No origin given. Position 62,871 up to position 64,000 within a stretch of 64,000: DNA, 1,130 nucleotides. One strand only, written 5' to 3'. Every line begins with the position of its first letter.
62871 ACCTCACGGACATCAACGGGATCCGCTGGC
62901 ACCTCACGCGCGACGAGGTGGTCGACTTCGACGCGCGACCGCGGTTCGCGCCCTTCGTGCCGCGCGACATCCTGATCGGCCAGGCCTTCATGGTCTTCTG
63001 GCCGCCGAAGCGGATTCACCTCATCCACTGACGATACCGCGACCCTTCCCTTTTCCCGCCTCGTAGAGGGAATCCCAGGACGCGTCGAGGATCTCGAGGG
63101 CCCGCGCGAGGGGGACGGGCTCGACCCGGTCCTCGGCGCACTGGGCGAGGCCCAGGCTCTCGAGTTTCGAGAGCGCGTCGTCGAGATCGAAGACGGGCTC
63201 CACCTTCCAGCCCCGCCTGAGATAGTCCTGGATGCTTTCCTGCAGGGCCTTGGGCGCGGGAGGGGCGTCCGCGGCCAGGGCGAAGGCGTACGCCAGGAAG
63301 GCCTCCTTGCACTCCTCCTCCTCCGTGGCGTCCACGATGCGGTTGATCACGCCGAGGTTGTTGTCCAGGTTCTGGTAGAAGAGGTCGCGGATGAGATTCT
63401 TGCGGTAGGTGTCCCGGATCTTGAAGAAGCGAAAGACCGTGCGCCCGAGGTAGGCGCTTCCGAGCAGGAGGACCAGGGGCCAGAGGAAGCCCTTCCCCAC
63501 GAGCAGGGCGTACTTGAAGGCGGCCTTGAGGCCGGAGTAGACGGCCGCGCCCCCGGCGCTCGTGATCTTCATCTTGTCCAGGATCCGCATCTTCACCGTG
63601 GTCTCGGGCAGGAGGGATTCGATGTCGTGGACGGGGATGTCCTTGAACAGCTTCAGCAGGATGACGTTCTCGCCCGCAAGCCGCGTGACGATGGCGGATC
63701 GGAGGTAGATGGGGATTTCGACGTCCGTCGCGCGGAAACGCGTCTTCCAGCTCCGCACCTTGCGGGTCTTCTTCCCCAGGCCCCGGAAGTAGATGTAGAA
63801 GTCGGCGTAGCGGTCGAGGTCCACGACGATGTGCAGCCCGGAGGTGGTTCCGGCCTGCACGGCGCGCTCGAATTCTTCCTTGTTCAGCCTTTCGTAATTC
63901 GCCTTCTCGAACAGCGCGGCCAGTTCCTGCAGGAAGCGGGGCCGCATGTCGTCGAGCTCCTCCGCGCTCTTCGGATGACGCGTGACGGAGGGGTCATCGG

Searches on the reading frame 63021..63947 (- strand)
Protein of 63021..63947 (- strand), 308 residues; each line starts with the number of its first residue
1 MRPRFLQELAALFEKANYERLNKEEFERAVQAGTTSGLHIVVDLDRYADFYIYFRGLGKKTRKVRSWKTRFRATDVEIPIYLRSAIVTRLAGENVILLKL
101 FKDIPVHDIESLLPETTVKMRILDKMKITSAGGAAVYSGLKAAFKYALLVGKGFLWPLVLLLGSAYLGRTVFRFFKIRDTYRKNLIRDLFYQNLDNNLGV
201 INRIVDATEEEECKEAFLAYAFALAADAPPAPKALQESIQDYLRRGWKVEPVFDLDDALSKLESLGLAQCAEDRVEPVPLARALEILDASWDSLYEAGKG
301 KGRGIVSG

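Call 3: search_protein_families(library=pfam, proteins=[window:63021-63947:-], max_evalue=0.01)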
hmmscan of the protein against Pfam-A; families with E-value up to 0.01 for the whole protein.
window:63021-63947:- (308 aa): 1 family
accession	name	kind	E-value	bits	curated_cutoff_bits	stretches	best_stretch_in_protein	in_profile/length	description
PF12576.13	DUF3754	-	1.9e-14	54.3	27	1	92-199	27-137/137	Protein of unknown function (DUF3754)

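Call 4: search_protein_families(library=ncbifam, proteins=[window:63021-63947:-], max_evalue=0.01)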
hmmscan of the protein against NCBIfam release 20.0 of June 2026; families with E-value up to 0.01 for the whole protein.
window:63021-63947:- (308 aa): 0 families
